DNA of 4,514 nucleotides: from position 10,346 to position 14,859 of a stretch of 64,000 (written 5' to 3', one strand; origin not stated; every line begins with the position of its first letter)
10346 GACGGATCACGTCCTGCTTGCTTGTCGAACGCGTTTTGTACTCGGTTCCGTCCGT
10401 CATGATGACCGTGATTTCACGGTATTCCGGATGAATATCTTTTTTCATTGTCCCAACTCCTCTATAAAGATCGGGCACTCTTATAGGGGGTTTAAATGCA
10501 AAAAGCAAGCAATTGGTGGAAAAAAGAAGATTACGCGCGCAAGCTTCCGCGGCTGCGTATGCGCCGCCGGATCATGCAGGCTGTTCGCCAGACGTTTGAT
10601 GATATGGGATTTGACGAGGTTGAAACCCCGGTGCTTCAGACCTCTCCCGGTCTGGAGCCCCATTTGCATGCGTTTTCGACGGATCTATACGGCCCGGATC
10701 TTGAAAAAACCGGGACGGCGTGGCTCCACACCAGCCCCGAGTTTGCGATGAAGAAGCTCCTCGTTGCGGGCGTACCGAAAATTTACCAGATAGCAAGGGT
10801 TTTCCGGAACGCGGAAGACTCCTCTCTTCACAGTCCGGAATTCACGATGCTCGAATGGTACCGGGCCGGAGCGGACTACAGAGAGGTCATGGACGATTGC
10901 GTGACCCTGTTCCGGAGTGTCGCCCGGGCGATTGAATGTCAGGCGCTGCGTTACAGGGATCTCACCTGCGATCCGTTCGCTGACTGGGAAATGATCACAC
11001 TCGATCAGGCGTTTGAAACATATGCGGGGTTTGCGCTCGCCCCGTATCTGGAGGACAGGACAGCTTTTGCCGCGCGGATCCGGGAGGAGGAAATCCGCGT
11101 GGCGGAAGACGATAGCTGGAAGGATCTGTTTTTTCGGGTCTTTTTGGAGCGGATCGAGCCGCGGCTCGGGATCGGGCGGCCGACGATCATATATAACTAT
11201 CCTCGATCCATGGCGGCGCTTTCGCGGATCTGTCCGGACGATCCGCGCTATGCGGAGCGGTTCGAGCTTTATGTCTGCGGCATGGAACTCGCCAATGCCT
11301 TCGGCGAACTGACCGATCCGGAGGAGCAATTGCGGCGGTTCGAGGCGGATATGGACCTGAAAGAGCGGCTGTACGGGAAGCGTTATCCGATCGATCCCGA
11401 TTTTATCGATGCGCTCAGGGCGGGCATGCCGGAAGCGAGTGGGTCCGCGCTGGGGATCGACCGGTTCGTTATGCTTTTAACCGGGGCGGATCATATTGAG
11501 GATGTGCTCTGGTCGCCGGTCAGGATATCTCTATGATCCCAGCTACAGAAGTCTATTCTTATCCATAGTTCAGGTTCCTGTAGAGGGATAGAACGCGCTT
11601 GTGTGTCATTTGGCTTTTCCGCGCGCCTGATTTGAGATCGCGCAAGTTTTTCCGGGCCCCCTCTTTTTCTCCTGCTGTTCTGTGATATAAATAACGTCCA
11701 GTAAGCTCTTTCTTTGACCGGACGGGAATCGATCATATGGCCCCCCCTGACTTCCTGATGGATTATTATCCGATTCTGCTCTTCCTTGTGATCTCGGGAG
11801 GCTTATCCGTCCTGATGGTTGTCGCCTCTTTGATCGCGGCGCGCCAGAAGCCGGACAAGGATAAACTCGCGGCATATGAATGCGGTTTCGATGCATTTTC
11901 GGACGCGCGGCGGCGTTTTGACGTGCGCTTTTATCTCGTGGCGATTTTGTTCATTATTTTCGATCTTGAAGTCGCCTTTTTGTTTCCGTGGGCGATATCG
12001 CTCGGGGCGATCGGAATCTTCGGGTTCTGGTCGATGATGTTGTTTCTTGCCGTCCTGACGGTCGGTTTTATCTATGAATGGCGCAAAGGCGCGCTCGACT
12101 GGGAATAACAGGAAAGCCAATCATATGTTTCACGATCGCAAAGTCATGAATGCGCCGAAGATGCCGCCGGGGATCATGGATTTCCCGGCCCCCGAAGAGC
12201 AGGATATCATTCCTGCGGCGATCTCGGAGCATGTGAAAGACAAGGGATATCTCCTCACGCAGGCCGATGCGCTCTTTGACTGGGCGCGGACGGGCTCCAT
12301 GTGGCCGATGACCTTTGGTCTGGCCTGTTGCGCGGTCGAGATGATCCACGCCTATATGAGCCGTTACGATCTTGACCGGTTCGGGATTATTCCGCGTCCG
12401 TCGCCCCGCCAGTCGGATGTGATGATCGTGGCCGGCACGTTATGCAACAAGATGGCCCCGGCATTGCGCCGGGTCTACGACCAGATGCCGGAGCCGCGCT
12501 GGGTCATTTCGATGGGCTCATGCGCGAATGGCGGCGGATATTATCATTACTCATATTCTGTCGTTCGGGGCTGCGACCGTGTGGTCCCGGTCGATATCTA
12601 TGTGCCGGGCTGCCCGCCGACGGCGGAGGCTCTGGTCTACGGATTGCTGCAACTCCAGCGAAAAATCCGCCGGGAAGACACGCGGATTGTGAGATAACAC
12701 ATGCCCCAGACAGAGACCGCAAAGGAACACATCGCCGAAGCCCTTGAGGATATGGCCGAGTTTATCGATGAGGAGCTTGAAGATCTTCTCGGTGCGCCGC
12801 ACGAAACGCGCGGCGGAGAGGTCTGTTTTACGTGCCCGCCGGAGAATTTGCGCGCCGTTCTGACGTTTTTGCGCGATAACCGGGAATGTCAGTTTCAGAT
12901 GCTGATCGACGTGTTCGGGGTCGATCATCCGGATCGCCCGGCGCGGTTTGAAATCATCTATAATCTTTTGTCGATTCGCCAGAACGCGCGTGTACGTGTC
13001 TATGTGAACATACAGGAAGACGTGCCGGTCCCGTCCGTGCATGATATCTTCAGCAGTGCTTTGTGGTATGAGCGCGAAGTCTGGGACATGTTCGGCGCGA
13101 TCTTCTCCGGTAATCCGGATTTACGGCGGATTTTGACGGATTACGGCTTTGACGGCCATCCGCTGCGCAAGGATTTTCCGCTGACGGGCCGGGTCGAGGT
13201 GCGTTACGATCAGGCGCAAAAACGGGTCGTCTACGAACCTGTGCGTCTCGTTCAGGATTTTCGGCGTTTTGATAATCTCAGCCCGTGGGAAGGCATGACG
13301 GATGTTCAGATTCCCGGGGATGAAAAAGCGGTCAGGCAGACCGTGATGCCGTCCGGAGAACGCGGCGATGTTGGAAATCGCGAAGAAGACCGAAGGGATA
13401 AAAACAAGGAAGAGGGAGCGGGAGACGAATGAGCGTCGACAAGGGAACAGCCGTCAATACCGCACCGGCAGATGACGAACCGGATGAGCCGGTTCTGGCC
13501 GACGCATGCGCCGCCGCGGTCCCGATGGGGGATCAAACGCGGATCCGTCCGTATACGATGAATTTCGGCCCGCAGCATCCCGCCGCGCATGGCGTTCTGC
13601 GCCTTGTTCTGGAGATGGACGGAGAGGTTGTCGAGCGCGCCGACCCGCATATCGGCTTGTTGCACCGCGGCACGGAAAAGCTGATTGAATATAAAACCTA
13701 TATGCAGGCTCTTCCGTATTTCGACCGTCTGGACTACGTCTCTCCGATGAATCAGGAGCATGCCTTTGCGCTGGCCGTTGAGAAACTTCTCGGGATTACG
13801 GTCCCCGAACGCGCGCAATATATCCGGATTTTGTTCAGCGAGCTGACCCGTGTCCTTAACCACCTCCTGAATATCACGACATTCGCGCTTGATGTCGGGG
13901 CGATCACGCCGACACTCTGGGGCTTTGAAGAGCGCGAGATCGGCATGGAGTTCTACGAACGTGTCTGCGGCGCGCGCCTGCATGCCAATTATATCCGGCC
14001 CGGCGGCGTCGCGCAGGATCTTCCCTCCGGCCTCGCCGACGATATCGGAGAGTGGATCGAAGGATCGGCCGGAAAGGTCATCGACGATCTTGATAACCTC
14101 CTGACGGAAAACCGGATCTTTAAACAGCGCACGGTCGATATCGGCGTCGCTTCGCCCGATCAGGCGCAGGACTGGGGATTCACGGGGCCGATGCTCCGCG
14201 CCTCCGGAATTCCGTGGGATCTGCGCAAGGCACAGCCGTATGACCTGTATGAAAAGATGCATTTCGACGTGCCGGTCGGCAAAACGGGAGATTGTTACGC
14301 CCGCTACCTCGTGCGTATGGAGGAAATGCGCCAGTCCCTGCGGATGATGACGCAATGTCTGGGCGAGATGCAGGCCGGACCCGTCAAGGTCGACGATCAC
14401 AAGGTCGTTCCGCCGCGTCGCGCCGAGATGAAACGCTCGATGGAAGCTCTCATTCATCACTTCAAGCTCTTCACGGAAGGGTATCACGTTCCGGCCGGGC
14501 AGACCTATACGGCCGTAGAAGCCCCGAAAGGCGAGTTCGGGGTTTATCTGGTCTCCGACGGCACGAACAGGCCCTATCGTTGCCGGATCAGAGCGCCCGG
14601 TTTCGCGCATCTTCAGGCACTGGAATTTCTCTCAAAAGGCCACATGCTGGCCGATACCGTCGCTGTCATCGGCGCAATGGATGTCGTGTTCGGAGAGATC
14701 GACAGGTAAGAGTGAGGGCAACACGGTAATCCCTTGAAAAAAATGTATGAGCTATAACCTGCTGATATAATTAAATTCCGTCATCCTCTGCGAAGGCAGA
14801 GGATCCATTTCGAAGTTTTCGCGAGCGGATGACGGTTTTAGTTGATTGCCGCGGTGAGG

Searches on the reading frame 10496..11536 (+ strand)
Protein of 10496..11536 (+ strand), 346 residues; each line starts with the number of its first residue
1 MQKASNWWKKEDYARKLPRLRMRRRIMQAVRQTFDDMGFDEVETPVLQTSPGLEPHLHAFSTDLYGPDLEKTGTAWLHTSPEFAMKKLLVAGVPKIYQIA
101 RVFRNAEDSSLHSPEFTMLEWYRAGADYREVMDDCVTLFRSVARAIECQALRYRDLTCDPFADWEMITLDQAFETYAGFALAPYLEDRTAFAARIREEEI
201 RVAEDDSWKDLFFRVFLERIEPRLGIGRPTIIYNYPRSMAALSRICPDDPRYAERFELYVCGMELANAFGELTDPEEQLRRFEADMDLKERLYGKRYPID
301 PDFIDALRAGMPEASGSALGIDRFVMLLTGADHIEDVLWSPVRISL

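Call 17: search_protein_families(library=pfam, proteins=[window:10496-11536:+], max_evalue=0.0001)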
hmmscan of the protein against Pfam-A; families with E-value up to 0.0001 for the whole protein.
window:10496-11536:+ (346 aa): 1 family
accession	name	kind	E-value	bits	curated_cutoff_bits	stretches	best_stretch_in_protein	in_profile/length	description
PF00152.25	tRNA-synt_2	-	1.5e-48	165.9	25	1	19-339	21-303/308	tRNA synthetases class II (D, K and N)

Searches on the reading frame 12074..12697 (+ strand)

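Call 17: search_protein_families(library=pfam, proteins=[window:12074-12697:+], max_evalue=0.0001)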
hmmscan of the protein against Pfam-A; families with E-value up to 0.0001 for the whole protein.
window:12074-12697:+ (207 aa): 1 family
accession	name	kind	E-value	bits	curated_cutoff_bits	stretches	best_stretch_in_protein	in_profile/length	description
PF01058.29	Oxidored_q6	-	3.1e-28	98.5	27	1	85-194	1-128/128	NADH ubiquinone oxidoreductase, 20 Kd subunit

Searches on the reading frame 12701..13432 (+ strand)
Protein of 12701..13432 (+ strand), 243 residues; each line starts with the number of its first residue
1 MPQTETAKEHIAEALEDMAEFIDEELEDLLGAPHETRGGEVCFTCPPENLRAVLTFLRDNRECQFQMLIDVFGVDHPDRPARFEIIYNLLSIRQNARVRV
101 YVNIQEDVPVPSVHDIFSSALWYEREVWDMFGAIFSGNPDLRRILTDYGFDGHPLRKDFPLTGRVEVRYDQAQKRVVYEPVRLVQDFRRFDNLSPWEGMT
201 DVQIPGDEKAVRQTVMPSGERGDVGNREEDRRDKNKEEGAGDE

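Call 18: search_protein_families(library=pfam, proteins=[window:12701-13432:+], max_evalue=0.0001)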
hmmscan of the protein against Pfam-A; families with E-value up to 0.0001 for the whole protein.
window:12701-13432:+ (243 aa): 1 family
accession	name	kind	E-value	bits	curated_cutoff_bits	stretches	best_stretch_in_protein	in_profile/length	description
PF00329.25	Complex1_30kDa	-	1.5e-45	155.2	22.5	1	44-164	2-123/124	Respiratory-chain NADH dehydrogenase, 30 Kd subunit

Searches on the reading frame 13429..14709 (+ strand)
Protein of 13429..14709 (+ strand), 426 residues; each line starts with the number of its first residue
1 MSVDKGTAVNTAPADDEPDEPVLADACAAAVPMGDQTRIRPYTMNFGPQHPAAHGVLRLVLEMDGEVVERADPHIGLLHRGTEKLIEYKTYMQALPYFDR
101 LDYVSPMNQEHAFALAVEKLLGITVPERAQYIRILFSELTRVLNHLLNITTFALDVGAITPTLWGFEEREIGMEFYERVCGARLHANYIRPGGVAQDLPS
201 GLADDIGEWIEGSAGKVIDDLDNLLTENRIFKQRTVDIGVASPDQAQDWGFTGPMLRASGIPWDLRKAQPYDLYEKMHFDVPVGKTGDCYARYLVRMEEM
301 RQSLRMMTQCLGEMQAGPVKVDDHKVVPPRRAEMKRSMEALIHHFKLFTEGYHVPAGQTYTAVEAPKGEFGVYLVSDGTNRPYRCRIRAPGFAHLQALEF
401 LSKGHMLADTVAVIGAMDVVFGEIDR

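Call 18: search_protein_families(library=pfam, proteins=[window:13429-14709:+], max_evalue=0.0001)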
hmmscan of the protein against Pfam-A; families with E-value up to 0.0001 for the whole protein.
window:13429-14709:+ (426 aa): 1 family
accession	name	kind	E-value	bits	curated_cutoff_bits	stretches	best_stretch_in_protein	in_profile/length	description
PF00346.24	Complex1_49kDa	-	5.2e-122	406.6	24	1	155-426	1-271/271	Respiratory-chain NADH dehydrogenase, 49 Kd subunit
